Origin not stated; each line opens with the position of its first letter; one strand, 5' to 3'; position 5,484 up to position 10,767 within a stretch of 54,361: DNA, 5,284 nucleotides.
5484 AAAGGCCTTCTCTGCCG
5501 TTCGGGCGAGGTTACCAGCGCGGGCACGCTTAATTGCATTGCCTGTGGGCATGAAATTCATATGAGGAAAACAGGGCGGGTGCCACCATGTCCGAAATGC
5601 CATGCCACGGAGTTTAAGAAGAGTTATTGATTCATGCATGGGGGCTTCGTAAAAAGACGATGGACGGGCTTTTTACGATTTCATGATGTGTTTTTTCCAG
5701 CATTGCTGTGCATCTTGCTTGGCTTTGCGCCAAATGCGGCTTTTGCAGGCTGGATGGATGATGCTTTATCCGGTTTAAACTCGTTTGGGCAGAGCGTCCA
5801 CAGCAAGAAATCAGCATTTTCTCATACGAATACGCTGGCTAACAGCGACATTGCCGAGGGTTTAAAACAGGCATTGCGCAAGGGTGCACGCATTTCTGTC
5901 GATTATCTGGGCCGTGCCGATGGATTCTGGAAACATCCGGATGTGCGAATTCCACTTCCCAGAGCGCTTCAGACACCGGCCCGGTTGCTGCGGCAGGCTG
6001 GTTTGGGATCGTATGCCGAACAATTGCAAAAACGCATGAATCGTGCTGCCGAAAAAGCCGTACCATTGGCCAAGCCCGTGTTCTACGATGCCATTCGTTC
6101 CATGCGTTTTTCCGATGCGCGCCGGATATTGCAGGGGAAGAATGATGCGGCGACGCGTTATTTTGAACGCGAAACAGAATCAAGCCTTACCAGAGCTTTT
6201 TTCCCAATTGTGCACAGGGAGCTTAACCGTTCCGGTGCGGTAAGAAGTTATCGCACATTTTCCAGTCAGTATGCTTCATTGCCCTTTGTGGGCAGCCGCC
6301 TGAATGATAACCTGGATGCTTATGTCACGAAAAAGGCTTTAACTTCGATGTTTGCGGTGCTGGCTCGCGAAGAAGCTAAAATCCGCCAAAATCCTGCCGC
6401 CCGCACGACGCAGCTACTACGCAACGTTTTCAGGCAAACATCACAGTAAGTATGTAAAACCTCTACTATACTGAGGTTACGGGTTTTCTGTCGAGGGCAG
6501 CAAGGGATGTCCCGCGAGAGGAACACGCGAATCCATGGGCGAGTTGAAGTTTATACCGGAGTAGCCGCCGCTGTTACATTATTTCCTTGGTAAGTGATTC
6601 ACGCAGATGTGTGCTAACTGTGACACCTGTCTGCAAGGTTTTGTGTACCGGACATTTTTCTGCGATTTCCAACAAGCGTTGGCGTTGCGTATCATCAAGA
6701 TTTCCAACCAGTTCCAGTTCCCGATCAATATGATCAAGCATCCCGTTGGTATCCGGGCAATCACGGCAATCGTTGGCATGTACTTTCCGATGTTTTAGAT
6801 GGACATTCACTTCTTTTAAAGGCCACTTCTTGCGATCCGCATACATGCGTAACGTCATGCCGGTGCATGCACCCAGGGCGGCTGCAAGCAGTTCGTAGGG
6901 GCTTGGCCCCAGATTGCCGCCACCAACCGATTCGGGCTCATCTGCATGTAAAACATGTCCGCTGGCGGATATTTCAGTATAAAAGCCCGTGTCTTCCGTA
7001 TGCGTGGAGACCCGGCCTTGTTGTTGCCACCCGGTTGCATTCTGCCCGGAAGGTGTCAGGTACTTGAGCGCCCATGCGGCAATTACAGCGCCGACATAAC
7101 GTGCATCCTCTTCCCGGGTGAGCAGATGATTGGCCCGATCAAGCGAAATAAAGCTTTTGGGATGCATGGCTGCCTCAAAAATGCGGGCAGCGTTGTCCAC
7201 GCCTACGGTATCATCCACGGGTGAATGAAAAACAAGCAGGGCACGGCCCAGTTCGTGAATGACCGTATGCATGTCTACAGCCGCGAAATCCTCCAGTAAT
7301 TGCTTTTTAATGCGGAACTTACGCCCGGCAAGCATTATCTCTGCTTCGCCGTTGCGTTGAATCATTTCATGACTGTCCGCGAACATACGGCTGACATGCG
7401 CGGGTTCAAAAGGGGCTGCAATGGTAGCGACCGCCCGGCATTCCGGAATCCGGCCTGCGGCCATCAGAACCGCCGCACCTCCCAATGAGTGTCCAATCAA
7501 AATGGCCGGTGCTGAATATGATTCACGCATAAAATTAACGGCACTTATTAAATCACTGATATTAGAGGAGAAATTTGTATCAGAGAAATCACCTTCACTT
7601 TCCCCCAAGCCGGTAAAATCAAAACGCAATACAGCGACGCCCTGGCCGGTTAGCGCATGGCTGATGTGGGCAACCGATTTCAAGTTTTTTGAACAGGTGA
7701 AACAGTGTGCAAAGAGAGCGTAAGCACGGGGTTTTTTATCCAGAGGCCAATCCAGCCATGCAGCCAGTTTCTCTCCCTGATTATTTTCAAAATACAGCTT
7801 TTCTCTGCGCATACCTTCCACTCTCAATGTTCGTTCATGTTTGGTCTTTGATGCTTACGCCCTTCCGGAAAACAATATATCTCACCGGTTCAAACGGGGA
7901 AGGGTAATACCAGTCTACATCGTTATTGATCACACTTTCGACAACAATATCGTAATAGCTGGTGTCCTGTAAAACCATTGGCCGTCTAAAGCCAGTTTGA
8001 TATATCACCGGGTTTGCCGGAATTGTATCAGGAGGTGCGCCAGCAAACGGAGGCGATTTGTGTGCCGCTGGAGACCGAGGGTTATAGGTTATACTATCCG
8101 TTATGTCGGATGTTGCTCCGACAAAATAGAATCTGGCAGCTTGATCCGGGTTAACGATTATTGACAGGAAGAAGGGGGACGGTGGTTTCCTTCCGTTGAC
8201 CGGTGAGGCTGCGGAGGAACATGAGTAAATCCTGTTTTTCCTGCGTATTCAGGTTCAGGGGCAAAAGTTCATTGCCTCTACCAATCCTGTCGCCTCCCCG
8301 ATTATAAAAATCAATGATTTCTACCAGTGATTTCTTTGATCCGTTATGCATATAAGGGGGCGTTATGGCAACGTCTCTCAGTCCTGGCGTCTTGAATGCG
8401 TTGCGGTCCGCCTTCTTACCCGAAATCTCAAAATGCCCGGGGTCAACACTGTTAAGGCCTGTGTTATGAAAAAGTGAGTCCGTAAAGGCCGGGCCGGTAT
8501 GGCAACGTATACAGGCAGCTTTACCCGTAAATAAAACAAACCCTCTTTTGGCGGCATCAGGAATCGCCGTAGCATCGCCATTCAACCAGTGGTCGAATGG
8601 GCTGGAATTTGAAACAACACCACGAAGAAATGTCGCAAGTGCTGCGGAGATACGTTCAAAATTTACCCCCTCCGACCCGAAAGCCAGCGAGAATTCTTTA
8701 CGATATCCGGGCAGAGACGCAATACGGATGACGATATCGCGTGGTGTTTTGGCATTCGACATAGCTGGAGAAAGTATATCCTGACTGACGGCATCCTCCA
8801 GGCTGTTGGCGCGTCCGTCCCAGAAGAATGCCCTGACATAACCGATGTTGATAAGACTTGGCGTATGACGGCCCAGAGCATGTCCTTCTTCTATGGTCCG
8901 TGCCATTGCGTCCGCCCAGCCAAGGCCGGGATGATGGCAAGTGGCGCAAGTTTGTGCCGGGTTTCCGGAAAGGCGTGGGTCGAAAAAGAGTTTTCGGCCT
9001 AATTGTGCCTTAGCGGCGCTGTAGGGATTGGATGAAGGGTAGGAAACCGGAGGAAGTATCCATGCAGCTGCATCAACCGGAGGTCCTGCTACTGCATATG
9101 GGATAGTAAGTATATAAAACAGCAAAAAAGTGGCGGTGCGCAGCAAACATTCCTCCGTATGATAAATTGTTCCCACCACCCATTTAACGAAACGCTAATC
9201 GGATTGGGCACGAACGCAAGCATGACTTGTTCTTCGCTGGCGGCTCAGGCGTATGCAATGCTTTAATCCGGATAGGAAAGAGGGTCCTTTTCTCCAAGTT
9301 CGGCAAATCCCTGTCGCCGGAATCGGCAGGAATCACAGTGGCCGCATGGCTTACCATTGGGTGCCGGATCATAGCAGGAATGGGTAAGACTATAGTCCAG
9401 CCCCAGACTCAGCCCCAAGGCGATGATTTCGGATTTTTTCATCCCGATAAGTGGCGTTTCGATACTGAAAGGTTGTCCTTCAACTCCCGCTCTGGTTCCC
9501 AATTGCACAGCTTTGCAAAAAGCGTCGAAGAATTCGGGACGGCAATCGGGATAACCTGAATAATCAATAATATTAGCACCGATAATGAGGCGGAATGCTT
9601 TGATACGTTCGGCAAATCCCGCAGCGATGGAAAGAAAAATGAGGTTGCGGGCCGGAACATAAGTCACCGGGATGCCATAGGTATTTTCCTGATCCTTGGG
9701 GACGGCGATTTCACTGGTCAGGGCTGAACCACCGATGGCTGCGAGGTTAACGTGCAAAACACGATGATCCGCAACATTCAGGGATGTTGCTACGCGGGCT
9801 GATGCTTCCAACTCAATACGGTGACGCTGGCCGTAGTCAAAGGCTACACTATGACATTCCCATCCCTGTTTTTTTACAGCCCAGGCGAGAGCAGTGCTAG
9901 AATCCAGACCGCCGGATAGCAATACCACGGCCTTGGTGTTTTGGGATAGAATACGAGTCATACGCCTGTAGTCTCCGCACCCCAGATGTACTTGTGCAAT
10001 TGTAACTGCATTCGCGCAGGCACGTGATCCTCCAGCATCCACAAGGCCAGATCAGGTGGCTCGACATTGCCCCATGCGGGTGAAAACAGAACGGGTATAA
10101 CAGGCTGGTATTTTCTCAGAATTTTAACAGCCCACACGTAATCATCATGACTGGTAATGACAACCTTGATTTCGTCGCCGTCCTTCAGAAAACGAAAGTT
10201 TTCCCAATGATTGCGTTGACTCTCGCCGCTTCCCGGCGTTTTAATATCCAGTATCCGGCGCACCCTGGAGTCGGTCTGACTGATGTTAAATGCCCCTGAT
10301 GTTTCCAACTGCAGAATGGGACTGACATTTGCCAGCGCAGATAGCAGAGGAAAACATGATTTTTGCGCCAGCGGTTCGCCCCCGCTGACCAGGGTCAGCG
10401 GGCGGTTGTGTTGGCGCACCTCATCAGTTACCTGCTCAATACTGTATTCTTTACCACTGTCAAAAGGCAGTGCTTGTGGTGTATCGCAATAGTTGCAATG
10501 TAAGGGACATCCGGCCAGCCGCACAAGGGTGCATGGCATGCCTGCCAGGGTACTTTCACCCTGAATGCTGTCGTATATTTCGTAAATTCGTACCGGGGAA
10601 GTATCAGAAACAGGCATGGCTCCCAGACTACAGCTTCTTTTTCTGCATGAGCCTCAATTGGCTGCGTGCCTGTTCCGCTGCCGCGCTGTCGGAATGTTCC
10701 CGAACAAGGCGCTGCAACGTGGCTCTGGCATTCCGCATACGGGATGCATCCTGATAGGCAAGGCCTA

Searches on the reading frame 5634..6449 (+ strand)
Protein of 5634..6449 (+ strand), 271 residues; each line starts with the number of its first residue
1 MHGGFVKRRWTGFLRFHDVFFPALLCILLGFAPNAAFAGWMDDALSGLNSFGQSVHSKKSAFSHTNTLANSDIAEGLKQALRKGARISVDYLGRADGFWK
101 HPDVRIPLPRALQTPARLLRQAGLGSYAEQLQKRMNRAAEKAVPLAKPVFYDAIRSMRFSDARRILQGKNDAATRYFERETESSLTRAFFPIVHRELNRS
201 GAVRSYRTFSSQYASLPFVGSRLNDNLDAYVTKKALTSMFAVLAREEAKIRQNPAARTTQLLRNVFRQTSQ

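Call 60: search_protein_families(library=pfam, proteins=[window:5634-6449:+], max_evalue=0.0001)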
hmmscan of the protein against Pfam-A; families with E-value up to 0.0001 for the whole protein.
window:5634-6449:+ (271 aa): 1 family
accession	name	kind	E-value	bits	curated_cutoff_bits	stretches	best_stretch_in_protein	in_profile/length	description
PF13852.11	DUF4197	-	9.3e-72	241.3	24.9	1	68-266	2-198/199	Protein of unknown function (DUF4197)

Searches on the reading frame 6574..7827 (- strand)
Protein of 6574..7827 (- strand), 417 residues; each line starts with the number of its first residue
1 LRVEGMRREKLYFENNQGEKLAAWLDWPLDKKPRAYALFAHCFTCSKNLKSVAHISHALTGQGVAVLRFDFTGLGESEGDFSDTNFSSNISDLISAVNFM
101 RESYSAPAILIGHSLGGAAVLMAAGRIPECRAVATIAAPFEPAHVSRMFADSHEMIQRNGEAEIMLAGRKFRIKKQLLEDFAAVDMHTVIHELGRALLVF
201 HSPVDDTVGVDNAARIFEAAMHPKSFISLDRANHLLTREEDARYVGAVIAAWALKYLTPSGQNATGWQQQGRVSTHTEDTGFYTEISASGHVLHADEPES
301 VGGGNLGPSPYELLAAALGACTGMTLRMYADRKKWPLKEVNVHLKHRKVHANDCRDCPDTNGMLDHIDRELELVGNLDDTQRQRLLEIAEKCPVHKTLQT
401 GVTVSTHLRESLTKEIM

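Call 60: search_protein_families(library=pfam, proteins=[window:6574-7827:-], max_evalue=0.0001)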
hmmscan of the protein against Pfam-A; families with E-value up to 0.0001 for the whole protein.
window:6574-7827:- (417 aa): 5 families
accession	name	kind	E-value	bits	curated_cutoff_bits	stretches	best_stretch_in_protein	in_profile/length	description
PF02566.24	OsmC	-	8.1e-19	68.3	27.5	1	303-406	1-99/100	OsmC-like protein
PF12146.15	Hydrolase_4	-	2e-14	53.9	27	1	48-144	16-115/239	Serine aminopeptidase, S33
PF12697.13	Abhydrolase_6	-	4.2e-12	47.6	26.3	1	38-299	2-212/217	Alpha/beta hydrolase family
PF00561.26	Abhydrolase_1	-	1.3e-07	32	25.8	1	40-145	6-112/245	alpha/beta hydrolase fold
PF00326.27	Peptidase_S9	-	9.5e-07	28.9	22.6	1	55-258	6-211/213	Prolyl oligopeptidase family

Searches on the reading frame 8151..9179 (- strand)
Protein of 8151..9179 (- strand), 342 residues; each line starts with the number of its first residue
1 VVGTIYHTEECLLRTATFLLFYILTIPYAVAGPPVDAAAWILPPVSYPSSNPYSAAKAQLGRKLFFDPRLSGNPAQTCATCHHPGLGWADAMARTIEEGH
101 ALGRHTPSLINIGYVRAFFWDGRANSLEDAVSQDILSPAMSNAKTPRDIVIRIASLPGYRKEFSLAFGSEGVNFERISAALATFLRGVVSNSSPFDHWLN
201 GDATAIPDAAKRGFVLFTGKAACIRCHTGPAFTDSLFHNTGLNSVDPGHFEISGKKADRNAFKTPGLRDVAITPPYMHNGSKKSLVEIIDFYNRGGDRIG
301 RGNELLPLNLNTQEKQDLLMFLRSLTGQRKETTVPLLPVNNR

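Call 60: search_protein_families(library=pfam, proteins=[window:8151-9179:-], max_evalue=0.0001)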
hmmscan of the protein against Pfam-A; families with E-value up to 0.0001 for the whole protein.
window:8151-9179:- (342 aa): 1 family
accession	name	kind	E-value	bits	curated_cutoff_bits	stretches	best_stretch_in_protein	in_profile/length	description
PF03150.19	CCP_MauG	-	1.5e-44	152.7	25.6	1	56-203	2-148/149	Di-haem cytochrome c peroxidase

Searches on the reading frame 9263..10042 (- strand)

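Call 60: search_protein_families(library=pfam, proteins=[window:9263-10042:-], max_evalue=0.0001)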
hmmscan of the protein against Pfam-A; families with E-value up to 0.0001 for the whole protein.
window:9263-10042:- (259 aa): 3 families
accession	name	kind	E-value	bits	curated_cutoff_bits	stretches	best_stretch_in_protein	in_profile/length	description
PF06508.19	QueC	-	6.8e-73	245.1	22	1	37-249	1-209/210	Queuosine biosynthesis protein QueC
PF00733.27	Asn_synthase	-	1.3e-06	28.8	21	1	33-98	15-79/354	Asparagine synthase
PF02568.20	ThiI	-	1.4e-05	25.3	20.5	0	36-114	4-81/197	Thiamine biosynthesis protein (ThiI)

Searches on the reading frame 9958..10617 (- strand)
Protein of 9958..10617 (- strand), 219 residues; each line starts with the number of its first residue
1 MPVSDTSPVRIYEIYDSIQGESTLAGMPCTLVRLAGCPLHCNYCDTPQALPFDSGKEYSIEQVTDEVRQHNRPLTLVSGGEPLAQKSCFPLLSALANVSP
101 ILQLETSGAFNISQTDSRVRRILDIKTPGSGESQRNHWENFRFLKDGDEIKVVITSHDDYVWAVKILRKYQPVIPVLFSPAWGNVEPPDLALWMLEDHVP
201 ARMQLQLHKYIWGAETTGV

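Call 60: search_protein_families(library=pfam, proteins=[window:9958-10617:-], max_evalue=0.0001)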
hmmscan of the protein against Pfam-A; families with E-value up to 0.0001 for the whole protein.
window:9958-10617:- (219 aa): 2 families
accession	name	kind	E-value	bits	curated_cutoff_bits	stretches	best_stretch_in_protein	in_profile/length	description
PF04055.27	Radical_SAM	-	8.5e-08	33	29.5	1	35-108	5-86/166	Radical SAM superfamily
PF13353.11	Fer4_12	-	7.3e-07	30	22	1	26-89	5-71/137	4Fe-4S single cluster domain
